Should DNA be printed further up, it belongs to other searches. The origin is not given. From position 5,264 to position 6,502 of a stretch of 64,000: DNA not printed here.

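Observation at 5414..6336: rhaR begins at a GTG after a 73-nt spacer, not at the upstream M of the ORF track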

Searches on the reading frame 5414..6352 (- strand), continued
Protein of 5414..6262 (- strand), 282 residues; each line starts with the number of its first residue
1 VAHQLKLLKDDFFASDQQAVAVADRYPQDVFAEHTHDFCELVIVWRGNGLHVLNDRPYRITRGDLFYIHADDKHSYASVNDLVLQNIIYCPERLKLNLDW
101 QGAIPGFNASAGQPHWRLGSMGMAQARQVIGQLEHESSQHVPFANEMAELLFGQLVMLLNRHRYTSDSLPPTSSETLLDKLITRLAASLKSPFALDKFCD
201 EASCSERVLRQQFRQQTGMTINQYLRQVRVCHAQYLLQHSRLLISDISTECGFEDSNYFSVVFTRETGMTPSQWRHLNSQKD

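Call 65: search_solved_structures(query=P0002, max_evalue=0.00001, show_alignments=1)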
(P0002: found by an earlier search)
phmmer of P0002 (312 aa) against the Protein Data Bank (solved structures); distinct sequences matched with E-value up to 0.00001: 19.
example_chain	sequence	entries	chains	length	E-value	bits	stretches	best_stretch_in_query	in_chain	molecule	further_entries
5u93_A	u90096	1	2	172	5.4e-117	393.8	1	31-202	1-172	HTH-type transcriptional activator RhaR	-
5u9e_A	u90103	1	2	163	6.6e-110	370.5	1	33-195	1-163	HTH-type transcriptional activator RhaR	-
2k9s_A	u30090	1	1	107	6.1e-09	39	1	227-305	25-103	Arabinose operon regulatory protein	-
7w5w_J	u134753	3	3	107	7.3e-09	38.7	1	205-306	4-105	Regulatory protein SoxS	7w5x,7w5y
3oio_A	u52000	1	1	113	2.2e-08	37.2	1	204-308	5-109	Transcriptional regulator (AraC-type DNA-binding domain-containing proteins)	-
12aw_A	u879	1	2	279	3.3e-08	36.6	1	205-308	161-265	HYBRID TWO-COMPONENT SYSTEM PROTEIN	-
3w6v_A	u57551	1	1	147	1.3e-07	34.6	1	190-305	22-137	AdpA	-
3lsg_A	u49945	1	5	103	2.6e-07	33.6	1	219-305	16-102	Two-component response regulator yesN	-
4fe4_A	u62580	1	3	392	4.8e-07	32.8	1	224-310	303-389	Xylose operon regulatory protein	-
4fe7_A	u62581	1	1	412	4.9e-07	32.7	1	224-310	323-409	Xylose operon regulatory protein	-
9ca6_A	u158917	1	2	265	6.5e-07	32.3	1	188-304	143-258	Regulatory protein Rns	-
9ca5_A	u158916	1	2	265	6.5e-07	32.3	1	188-304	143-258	AraC-family, transcriptional regulator Rns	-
6xiu_A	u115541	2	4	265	6.5e-07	32.3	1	188-304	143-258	Regulatory protein Rns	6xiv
8vst_A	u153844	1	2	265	6.6e-07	32.3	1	188-304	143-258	Regulatory protein Rns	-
8vrq_A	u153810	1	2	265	6.6e-07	32.3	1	188-304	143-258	Regulatory protein Rns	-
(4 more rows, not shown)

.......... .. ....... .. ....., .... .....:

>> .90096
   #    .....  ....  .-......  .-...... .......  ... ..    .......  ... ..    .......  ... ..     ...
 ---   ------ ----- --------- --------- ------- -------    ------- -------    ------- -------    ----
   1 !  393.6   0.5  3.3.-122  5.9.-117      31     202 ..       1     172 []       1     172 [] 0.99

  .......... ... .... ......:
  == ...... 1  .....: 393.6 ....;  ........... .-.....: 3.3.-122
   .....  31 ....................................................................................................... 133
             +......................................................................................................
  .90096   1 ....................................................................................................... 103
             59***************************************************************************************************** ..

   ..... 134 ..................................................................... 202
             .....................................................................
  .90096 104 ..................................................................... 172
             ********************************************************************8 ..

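Call 70: search_protein_families(proteins=[P0002, P0001], library=ncbifam, max_evalue=1e-20)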
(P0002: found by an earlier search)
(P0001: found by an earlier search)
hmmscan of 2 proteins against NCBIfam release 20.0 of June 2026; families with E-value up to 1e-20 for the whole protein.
P0002 (312 aa): 5 families
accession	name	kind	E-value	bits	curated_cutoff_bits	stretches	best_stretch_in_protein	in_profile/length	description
NF010025.2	PRK13500.1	equivalog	1.7e-173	575.7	525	1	32-311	2-281/282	HTH-type transcriptional activator RhaR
NF010027.0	PRK13502.1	equivalog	5.6e-171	567.4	384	1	32-312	2-282/282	HTH-type transcriptional activator RhaR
NF010026.0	PRK13501.1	equivalog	2.5e-113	378.1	363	1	34-306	4-276/290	HTH-type transcriptional activator RhaR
NF010028.0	PRK13503.1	equivalog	2.8e-62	210.6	288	1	37-307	4-272/278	HTH-type transcriptional activator RhaS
NF007860.0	PRK10572.1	equivalog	6.1e-21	74.5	208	1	73-310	54-287/292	arabinose operon transcriptional regulator AraC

P0001 (282 aa): 5 families
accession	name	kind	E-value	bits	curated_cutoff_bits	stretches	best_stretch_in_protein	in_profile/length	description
NF010025.2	PRK13500.1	equivalog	3.1e-174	578.2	525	1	1-281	1-281/282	HTH-type transcriptional activator RhaR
NF010027.0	PRK13502.1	equivalog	2.1e-171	568.8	384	1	1-282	1-282/282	HTH-type transcriptional activator RhaR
NF010026.0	PRK13501.1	equivalog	1.1e-113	379.3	363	1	1-276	1-276/290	HTH-type transcriptional activator RhaR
NF010028.0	PRK13503.1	equivalog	2.1e-62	211.1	288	1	7-277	4-272/278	HTH-type transcriptional activator RhaS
NF007860.0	PRK10572.1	equivalog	4.5e-21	75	208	1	43-280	54-287/292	arabinose operon transcriptional regulator AraC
